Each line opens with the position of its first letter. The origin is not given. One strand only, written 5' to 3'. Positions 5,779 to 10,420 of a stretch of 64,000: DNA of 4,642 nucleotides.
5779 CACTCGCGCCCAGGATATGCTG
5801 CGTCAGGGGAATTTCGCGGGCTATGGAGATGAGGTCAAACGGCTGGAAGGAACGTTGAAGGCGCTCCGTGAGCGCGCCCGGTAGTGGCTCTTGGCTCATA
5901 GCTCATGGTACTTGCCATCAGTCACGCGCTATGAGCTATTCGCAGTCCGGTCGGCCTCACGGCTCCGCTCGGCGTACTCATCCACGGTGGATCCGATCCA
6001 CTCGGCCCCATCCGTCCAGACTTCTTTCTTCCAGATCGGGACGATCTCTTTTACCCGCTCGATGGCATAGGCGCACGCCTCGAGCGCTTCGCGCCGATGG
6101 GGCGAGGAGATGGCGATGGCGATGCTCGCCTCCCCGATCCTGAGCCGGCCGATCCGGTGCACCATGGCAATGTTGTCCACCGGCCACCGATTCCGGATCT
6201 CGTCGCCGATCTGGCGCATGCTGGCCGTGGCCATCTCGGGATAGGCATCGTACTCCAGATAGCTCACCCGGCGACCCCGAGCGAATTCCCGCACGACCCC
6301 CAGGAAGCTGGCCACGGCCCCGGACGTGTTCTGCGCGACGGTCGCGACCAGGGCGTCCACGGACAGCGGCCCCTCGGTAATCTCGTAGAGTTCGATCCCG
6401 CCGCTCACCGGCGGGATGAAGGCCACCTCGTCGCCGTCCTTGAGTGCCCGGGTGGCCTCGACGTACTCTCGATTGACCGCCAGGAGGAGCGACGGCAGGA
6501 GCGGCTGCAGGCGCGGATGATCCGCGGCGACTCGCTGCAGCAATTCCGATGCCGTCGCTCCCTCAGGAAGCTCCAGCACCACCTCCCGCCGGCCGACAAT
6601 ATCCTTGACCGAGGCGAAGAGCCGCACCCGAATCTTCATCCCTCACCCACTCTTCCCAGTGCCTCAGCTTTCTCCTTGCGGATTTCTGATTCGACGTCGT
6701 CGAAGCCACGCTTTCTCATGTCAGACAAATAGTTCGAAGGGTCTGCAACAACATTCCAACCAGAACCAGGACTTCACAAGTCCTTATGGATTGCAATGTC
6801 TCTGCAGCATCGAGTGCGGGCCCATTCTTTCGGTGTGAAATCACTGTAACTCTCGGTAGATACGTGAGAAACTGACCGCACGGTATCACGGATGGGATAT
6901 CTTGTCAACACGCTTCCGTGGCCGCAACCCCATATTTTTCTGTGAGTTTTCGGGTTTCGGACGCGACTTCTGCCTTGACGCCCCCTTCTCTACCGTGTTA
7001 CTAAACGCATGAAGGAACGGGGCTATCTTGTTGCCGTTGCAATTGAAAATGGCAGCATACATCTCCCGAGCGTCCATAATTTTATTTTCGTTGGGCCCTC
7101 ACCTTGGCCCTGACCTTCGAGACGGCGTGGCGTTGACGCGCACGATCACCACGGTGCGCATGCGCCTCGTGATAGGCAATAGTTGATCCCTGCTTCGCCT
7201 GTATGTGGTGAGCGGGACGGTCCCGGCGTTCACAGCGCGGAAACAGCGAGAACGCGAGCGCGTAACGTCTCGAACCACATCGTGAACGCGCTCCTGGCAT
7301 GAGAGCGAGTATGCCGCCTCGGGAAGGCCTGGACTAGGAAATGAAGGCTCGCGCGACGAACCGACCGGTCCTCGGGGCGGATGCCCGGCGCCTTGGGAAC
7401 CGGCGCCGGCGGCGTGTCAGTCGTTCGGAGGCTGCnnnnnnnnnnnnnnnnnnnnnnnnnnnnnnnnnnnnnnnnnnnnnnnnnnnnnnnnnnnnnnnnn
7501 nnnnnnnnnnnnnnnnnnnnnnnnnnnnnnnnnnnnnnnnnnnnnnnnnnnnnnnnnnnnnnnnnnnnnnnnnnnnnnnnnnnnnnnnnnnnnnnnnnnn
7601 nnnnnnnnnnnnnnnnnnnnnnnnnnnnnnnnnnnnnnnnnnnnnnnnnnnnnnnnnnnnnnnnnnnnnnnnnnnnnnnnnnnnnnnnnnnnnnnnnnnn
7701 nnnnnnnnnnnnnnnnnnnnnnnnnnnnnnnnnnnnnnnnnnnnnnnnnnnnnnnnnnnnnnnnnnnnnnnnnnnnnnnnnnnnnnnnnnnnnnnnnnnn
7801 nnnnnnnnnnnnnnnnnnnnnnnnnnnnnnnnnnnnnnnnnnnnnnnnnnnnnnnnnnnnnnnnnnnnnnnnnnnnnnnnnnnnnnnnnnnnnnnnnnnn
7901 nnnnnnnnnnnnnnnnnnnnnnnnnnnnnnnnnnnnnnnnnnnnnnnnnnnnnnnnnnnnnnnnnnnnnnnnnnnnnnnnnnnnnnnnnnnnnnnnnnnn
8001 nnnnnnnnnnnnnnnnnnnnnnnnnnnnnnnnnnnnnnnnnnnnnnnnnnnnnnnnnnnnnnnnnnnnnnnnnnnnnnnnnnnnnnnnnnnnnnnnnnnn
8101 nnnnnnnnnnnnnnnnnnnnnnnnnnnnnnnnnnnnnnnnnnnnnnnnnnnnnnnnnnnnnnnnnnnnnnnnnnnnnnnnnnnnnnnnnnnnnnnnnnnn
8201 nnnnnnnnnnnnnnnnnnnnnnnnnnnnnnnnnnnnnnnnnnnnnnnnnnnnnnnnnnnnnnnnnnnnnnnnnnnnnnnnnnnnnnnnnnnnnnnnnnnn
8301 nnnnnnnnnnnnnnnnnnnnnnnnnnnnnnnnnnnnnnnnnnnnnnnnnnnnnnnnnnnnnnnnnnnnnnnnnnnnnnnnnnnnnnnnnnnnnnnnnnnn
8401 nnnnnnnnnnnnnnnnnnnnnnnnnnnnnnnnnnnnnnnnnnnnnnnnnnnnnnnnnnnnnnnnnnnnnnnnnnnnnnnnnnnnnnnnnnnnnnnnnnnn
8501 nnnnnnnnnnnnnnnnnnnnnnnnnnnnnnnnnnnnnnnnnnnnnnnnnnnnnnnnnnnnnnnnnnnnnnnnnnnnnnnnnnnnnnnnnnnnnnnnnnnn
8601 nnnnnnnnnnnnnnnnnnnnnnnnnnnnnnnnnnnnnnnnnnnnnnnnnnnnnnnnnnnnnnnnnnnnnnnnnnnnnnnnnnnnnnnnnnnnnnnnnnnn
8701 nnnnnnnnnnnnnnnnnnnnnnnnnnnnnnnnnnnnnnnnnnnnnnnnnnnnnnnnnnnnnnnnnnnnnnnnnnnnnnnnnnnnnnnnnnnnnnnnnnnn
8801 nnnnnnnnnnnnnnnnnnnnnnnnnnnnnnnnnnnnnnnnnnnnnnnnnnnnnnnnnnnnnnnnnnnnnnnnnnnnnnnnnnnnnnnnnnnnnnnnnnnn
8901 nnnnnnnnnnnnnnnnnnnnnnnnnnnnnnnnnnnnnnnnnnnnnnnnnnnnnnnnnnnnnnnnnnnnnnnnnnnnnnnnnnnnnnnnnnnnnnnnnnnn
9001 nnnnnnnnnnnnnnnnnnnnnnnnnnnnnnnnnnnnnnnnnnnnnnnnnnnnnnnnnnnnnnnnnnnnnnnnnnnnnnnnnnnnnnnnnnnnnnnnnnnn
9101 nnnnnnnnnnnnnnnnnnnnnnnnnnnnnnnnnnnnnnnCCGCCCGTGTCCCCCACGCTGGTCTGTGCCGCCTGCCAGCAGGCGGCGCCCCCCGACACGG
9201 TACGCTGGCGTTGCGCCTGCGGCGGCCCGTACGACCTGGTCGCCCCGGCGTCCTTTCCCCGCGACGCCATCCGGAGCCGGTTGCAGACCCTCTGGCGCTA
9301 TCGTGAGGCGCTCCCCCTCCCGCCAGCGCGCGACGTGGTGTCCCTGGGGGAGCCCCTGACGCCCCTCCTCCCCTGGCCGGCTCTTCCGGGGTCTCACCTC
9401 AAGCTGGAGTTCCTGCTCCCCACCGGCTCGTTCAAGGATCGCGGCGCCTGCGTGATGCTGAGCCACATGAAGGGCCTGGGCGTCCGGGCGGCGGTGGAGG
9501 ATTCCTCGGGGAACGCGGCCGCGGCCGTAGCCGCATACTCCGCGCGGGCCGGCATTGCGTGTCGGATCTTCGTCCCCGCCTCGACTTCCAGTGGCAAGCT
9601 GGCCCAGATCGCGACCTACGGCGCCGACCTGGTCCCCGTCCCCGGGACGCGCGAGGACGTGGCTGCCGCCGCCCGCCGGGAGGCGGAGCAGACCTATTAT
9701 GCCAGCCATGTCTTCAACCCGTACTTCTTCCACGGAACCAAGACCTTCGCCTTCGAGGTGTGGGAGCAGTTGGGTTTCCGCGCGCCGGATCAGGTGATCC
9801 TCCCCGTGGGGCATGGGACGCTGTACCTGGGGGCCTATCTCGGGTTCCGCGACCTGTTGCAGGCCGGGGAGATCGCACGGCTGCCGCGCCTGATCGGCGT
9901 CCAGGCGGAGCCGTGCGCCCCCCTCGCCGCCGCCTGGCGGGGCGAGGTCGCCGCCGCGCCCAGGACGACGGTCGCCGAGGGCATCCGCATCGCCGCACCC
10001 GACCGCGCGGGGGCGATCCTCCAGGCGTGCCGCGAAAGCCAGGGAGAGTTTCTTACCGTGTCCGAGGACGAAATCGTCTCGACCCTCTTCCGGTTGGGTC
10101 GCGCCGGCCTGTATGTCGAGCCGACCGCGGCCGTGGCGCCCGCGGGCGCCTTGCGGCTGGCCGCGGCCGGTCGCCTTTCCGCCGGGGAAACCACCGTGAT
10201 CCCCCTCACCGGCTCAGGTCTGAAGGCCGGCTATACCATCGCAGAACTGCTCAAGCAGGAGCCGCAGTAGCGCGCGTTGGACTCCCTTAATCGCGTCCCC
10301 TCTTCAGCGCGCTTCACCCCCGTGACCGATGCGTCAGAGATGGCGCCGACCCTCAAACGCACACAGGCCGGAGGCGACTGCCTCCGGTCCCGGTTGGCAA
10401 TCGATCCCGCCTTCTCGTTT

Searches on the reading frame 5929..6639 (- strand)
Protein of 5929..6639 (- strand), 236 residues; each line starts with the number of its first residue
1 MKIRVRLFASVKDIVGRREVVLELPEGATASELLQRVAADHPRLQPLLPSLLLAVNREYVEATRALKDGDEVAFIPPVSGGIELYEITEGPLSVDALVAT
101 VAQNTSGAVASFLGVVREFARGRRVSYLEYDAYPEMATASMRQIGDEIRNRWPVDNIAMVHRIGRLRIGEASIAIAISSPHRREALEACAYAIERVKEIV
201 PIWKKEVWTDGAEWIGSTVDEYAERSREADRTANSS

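Call 43: search_protein_families(library=ncbifam, proteins=[window:5929-6639:-], max_evalue=1e-8)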
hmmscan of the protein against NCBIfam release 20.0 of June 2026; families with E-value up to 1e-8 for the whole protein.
window:5929-6639:- (236 aa): 6 families
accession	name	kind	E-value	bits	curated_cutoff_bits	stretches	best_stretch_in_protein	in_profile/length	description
NF011061.0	PRK14493.1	equivalog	9.4e-26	90.9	215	1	94-215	143-270/274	molybdopterin synthase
NF007959.0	PRK10678.1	equivalog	1.8e-25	89.2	175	1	102-218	24-140/150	molybdopterin synthase catalytic subunit MoaE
TIGR01682.1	moaD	equivalog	5.9e-20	71.9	66.15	1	3-81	1-80/80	molybdopterin converting factor subunit 1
TIGR01687.1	moaD_arch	subfamily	3.3e-15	56.3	49.5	1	3-81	1-88/88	MoaD family protein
NF008347.0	PRK11130.1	equivalog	3.4e-11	43.6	94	1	3-81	2-81/81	molybdopterin synthase sulfur carrier subunit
NF041918.1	SAMP1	equivalog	9.6e-11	42.1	60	1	4-81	2-91/91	ubiquitin-like small modifier protein 1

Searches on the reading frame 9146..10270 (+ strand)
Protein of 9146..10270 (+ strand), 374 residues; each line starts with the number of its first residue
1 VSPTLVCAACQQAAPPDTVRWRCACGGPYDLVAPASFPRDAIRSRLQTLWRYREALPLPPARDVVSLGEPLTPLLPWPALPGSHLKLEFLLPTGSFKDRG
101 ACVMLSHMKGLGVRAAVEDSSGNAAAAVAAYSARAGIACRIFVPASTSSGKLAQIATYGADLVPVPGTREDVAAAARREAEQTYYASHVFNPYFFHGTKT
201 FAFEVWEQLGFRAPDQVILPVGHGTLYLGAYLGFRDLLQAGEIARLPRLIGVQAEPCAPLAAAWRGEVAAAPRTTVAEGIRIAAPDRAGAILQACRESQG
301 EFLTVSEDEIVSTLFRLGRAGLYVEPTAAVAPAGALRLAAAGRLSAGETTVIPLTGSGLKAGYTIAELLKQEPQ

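Call 43: search_protein_families(library=ncbifam, proteins=[window:9146-10270:+], max_evalue=1e-8)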
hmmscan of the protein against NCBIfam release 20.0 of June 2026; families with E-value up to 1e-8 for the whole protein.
window:9146-10270:+ (374 aa): 27 families (the best 25 are shown)
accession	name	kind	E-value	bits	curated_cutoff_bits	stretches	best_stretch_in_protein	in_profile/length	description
NF005035.0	PRK06450.1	equivalog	1.2e-80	270.9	301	1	6-361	5-337/338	threonine synthase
NF006050.0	PRK08197.1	equivalog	7.8e-73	245.6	303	1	4-366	8-389/406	threonine synthase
NF006205.0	PRK08329.1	equivalog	9.9e-71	238.5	358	1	5-360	2-345/347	threonine synthase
NF004170.0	PRK05638.1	equivalog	3.7e-58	197.1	421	1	7-363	4-359/442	threonine synthase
TIGR00260.1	thrC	equivalog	6.2e-43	147.3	167.1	1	50-360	2-337/340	threonine synthase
NF004996.0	PRK06381.1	equivalog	2.2e-31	109.1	266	1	84-356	34-316/319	threonine synthase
NF006094.0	PRK08246.1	subfamily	2.3e-25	89.7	331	1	84-356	40-301/310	serine/threonine dehydratase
TIGR01127.1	ilvA_1Cterm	equivalog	2.8e-24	85.8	378.75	1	84-337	18-267/380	threonine ammonia-lyase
NF005292.0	PRK06815.1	equivalog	1.1e-22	80.5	371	1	84-356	39-305/320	threonine/serine dehydratase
NF005600.0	PRK07334.1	equivalog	4.3e-22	78.3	496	1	84-358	46-311/408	threonine ammonia-lyase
NF006455.0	PRK08813.1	equivalog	8.8e-21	74.6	489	1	82-369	49-319/374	threonine dehydratase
NF006390.0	PRK08639.1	equivalog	2.4e-19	69.6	421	1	85-341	44-294/418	threonine ammonia-lyase IlvA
NF004771.0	PRK06110.1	equivalog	2.8e-19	69.4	317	1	61-361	11-309/323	threonine dehydratase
NF005147.0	PRK06608.1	equivalog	3.7e-19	68.7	380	1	85-237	43-196/339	serine/threonine dehydratase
NF006389.0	PRK08638.1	equivalog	1e-18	67.4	453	1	84-334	45-291/333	bifunctional threonine ammonia-lyase/L-serine ammonia-lyase TdcB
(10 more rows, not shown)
